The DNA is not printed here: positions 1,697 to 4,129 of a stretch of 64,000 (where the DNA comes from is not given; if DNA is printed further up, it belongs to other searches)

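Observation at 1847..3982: RecJ/DHH nuclease fused to DnaJ-type CxxCxGxG zinc-finger repeats and an S1/OB module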

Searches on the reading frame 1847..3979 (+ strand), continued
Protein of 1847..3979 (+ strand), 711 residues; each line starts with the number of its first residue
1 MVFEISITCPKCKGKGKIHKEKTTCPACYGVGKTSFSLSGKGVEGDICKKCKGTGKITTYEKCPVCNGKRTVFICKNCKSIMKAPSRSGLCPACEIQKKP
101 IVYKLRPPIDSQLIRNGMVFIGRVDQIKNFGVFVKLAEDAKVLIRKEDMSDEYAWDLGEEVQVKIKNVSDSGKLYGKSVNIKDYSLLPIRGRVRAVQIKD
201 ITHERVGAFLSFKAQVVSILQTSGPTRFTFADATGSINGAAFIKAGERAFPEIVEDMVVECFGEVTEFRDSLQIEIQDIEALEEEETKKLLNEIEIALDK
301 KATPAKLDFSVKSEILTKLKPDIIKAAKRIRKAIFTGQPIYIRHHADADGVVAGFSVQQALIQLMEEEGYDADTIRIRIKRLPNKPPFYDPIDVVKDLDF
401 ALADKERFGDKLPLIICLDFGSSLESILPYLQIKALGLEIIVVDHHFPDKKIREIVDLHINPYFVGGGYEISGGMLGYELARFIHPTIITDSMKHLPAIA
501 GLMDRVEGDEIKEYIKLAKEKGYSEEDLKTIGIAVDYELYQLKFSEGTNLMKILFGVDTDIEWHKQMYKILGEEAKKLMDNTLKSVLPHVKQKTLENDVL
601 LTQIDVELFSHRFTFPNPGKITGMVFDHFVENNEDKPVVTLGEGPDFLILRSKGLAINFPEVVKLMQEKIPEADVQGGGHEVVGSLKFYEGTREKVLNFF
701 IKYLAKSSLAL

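Call 41: search_solved_structures(query=P0051, max_evalue=1e-20, show_alignments=1)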
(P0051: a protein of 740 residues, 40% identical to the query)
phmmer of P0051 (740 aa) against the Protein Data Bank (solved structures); distinct sequences matched with E-value up to 1e-20: 1.
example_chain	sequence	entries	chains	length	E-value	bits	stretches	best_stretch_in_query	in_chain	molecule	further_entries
5yh1_A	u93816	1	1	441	9.2e-254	847.7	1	301-739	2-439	Member of s1p family of ribosomal proteins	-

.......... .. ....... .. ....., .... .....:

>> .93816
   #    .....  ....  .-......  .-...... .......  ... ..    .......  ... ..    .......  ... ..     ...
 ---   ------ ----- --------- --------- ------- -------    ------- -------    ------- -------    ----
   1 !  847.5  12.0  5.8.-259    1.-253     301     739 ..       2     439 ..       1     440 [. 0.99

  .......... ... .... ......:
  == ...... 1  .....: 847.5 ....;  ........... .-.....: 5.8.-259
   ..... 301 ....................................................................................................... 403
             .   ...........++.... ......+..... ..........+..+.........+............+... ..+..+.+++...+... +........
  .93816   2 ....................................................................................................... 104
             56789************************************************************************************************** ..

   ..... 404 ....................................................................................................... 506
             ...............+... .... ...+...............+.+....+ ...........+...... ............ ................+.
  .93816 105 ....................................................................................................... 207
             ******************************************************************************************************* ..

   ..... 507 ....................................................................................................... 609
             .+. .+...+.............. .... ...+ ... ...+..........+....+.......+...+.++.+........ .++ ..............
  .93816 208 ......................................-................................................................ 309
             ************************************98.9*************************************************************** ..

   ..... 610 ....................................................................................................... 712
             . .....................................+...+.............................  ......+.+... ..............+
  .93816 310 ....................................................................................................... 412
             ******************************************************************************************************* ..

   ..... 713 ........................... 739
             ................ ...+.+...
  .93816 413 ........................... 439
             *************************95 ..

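Call 44: search_protein_families(library=pfam, proteins=[P0051, P0022, P0075], max_evalue=0.01)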
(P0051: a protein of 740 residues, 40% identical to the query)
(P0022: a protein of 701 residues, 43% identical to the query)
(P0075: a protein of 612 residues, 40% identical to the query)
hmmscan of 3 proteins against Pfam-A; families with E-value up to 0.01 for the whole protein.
P0051 (740 aa): 6 families
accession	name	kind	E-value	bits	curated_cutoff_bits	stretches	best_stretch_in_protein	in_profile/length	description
PF01336.31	tRNA_anti-codon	-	6.3e-13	48.9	27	1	227-297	1-73/75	OB-fold nucleic acid binding domain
PF00575.29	S1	-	7.5e-10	39.5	22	1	130-193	2-71/74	S1 RNA binding domain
PF01368.27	DHH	-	1.2e-07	32.5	28.1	1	357-477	2-84/125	DHH family, N-terminal domain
PF00684.25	DnaJ_CXXCXGXG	-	1e-05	26.2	32.7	1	6-28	1-64/65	DnaJ central domain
PF18551.6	TackOD1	-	0.0013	18.8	32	1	37-116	52-135/188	Thaumarchaeal output domain 1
PF08661.17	Rep_fac-A_3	-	0.0049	17.6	23.5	0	219-284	13-70/105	Replication factor A protein 3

P0022 (701 aa): 4 families
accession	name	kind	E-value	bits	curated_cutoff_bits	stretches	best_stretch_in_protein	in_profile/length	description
PF01368.27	DHH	-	4.2e-09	37.2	28.1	1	331-445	2-80/125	DHH family, N-terminal domain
PF01336.31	tRNA_anti-codon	-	1.1e-07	32.1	27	1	204-272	2-74/75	OB-fold nucleic acid binding domain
PF00684.25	DnaJ_CXXCXGXG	-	2e-07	31.6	32.7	1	7-71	1-65/65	DnaJ central domain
PF17302.8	DUF5351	-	0.00027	21.6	27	0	24-54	1-27/29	Family of unknown function (DUF5351)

P0075 (612 aa): 4 families
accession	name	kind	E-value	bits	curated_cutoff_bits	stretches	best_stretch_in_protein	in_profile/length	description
PF01336.31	tRNA_anti-codon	-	1.6e-09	38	27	1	114-186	1-75/75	OB-fold nucleic acid binding domain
PF01368.27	DHH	-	3e-08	34.4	28.1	1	245-369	4-92/125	DHH family, N-terminal domain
PF00575.29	S1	-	0.00082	20.1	22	1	21-63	2-44/74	S1 RNA binding domain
PF13742.12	tRNA_anti_2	-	0.0081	16.8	27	0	107-183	15-94/95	OB-fold nucleic acid binding domain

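Call 57: fold_search(model_id=the predicted structure, library=pdb)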
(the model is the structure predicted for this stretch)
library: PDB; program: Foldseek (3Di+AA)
matches with E <= 10: 1450; with E <= 0.001: 325
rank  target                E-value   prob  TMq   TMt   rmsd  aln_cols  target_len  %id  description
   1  5yh1                  7.3e-44  1.00  0.57  0.90   2.2       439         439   42  Member of s1p family of ribosomal proteins PF0399 DHH domain (released 2018-08-01)
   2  5f55_A                1.8e-15  1.00  0.41  0.41   4.6       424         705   16  Structure of RecJ complexed with DNA (released 2016-06-15)
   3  5f54                  1.1e-14  1.00  0.40  0.41   4.8       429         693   17  Structure of RecJ complexed with dTMP (released 2016-06-15)
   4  7ykv_A                1.3e-14  1.00  0.37  0.58   6.7       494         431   18  The structure of archaeal nuclease RecJ2 from Methanocaldococcus jannaschii (released 2023-07-26)
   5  5f56_A                1.5e-14  1.00  0.41  0.41   8.8       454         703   17  Structure of RecJ complexed with DNA and SSB-ct (released 2016-06-15)
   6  6lrd_A                1.7e-14  1.00  0.40  0.41   4.9       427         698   17  Structure of RecJ complexed with a 5'-P-dSpacer-modified ssDNA (released 2020-08-26)
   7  5x4j                  4.0e-14  1.00  0.38  0.55   7.4       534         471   14  The crystal structure of Pyrococcus furiosus RecJ (Zn-soaking) (released 2018-02-14)
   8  7yor_A                4.3e-14  1.00  0.36  0.56   7.9       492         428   17  Recj2 and dCMP complex from Methanocaldococcus jannaschii (released 2023-08-02)
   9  8y30_A                5.6e-14  1.00  0.38  0.36  15.1       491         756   21  Crystal structure of Staphylococcus aureus RecJ protein in complex with Mg2+ (released 2025-01-29)
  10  7ykv_B                7.0e-14  1.00  0.34  0.52   8.6       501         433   17  The structure of archaeal nuclease RecJ2 from Methanocaldococcus jannaschii (released 2023-07-26)
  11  7bih_A                8.3e-14  1.00  0.37  0.56   8.2       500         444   16  Crystal structure of RecJ-Cdc45 from Methanothermobacter Thermoautotrophicus in the closed state. (released 2022-07-27)
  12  6tvv_A                8.3e-14  1.00  0.31  0.46  10.4       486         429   18  Crystal structure of 3'-5' RecJ exonuclease from M. Jannaschii (released 2021-01-27)
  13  5x4i                  8.8e-14  1.00  0.38  0.55   7.0       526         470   14  Pyrococcus furiosus RecJ (D83A, Mn-soaking) (released 2018-02-14)
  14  5x4h                  9.8e-14  1.00  0.37  0.55   7.7       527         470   15  The crystal structure of Pyrococcus furiosus RecJ (wild-type) (released 2018-02-14)
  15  5ght                  1.2e-13  1.00  0.23  0.33  15.1       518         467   14  DNA replication protein (released 2016-10-12)
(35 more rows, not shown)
